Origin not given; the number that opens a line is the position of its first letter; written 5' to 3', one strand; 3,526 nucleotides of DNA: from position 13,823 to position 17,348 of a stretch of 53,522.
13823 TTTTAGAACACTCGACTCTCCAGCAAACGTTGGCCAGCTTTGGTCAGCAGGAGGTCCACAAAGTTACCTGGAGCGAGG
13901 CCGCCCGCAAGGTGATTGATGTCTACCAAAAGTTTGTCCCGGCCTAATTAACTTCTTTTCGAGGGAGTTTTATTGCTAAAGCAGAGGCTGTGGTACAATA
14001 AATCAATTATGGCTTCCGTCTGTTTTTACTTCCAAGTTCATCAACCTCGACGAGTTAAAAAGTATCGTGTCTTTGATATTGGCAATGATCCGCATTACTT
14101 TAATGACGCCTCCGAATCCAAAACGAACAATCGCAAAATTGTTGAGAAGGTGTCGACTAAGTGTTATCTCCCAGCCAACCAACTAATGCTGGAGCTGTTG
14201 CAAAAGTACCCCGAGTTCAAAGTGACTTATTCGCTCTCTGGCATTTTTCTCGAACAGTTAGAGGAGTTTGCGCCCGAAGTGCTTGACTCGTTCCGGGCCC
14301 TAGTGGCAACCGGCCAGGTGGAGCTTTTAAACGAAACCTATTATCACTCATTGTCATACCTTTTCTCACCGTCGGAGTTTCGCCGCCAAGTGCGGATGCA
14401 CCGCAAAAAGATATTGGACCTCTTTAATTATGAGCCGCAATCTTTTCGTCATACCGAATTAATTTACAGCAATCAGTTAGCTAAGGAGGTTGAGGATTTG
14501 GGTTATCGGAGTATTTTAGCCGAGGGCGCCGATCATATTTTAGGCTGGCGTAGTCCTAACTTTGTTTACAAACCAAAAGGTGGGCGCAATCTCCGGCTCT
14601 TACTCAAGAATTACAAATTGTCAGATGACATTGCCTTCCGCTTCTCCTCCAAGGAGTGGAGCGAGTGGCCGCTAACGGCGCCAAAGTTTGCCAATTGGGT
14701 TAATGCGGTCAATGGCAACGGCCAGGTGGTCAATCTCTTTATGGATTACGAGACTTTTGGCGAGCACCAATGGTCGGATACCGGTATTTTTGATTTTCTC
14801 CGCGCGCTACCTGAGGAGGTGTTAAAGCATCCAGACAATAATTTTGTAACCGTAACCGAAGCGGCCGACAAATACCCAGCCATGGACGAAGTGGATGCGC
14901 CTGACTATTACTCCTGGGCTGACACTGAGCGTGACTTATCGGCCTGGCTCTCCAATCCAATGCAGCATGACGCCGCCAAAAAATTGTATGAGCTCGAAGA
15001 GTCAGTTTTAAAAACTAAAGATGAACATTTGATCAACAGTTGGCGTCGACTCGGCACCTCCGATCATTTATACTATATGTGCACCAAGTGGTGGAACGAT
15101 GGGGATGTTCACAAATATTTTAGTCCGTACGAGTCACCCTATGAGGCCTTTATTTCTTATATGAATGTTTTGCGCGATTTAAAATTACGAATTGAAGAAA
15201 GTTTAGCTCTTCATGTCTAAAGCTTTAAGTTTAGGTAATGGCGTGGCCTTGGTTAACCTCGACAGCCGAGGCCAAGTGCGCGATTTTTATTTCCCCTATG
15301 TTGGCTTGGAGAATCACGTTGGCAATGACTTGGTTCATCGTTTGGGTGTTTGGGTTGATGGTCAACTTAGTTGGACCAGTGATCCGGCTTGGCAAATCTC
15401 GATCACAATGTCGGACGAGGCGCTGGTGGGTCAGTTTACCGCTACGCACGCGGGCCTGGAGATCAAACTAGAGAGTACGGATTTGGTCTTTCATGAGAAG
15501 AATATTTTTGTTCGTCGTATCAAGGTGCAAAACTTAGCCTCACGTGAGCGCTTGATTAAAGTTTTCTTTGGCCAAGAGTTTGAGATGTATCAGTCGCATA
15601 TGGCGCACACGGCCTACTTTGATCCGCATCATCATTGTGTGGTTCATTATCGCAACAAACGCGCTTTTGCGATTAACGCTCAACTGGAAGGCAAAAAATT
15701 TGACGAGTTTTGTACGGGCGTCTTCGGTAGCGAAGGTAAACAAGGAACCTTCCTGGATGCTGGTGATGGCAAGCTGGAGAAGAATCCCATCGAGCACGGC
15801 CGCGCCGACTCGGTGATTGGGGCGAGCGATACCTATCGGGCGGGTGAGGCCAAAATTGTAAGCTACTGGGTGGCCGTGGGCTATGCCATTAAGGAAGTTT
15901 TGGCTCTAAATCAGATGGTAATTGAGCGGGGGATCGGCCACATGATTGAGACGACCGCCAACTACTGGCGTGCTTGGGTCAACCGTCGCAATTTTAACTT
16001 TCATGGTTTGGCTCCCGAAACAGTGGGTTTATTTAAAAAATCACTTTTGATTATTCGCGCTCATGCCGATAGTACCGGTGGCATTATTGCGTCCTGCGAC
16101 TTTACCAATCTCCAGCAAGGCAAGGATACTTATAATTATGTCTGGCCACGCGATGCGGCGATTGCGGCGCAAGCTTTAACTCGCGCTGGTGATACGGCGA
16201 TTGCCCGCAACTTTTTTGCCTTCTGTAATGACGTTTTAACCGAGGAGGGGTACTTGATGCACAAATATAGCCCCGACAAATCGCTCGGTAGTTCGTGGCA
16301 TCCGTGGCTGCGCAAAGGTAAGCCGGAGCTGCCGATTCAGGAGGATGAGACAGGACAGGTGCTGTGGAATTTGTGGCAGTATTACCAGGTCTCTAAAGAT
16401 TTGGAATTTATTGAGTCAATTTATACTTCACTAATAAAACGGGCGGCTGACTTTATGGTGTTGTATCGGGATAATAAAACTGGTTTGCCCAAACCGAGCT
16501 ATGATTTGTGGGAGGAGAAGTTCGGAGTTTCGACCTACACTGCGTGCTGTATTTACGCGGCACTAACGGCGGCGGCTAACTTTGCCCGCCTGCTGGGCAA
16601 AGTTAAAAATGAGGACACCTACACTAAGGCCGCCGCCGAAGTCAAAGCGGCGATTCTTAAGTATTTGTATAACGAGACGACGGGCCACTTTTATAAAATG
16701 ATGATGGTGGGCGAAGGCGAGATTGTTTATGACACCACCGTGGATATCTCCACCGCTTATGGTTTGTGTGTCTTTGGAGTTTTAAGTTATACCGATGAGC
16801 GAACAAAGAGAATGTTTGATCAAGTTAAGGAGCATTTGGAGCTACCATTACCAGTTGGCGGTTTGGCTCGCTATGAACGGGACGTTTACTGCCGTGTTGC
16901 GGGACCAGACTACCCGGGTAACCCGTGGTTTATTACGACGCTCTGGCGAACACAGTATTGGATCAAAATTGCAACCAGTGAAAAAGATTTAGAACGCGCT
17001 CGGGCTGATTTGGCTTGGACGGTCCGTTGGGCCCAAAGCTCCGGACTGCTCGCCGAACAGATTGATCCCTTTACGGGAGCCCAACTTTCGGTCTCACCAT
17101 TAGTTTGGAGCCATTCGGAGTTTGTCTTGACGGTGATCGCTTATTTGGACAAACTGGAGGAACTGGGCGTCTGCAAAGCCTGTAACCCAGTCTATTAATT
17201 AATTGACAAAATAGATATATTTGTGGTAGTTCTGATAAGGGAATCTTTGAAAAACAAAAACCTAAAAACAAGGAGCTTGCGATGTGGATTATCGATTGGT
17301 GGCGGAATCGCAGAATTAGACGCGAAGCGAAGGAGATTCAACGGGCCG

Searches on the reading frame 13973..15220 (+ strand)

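Call 13: search_protein_families(library=pfam, max_evalue=0.001, proteins=[window:13973-15220:+])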
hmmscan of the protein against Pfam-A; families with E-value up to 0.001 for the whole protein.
window:13973-15220:+ (415 aa): 2 families
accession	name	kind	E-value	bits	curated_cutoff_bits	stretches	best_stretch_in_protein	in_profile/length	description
PF03065.20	Glyco_hydro_57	-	1.1e-76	258.4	21.2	1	18-309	2-290/291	Glycosyl hydrolase family 57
PF01522.26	Polysacc_deac_1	-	3.6e-05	24.1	23.1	1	104-180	48-123/124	Polysaccharide deacetylase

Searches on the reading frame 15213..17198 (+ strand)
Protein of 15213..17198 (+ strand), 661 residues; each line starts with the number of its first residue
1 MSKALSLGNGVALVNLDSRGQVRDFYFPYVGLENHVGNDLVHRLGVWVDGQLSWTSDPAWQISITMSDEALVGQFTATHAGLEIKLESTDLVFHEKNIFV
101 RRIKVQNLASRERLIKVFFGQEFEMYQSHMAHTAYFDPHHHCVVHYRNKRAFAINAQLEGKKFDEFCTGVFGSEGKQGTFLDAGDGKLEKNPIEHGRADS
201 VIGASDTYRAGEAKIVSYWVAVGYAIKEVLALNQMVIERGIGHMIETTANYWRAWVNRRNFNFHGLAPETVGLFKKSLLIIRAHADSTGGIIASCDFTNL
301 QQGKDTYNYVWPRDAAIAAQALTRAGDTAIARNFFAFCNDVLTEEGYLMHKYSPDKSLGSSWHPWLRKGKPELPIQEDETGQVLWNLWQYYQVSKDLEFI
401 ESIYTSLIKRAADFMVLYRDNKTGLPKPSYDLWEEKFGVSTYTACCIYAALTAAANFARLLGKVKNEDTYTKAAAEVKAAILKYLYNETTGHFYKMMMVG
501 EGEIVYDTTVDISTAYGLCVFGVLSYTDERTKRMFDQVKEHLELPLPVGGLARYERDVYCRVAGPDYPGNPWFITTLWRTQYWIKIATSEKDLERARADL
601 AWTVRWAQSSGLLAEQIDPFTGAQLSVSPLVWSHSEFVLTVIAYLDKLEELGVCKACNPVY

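Call 22: search_protein_families(library=ncbifam, max_evalue=0.00001, proteins=[window:15213-17198:+])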
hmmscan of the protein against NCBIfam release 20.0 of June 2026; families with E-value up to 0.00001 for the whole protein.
window:15213-17198:+ (661 aa): 4 families
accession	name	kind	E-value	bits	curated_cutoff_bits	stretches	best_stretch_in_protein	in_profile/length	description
TIGR01577.1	oligosac_amyl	hypoth_equivalog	7.5e-98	328.7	820.7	1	13-643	2-612/616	oligosaccharide amylase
NF041084.1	trehalase_H1_Arch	equivalog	2.3e-23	82.6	820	1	233-641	177-567/570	alpha,alpha-trehalase TreH1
NF041085.1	trehalase_H2_Arch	equivalog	1.9e-21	76.2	1000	1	272-643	212-575/579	alpha,alpha-trehalase TreH2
TIGR01535.1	glucan_glucosid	equivalog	2.2e-21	76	741.9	1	139-638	124-640/662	glucan 1,4-alpha-glucosidase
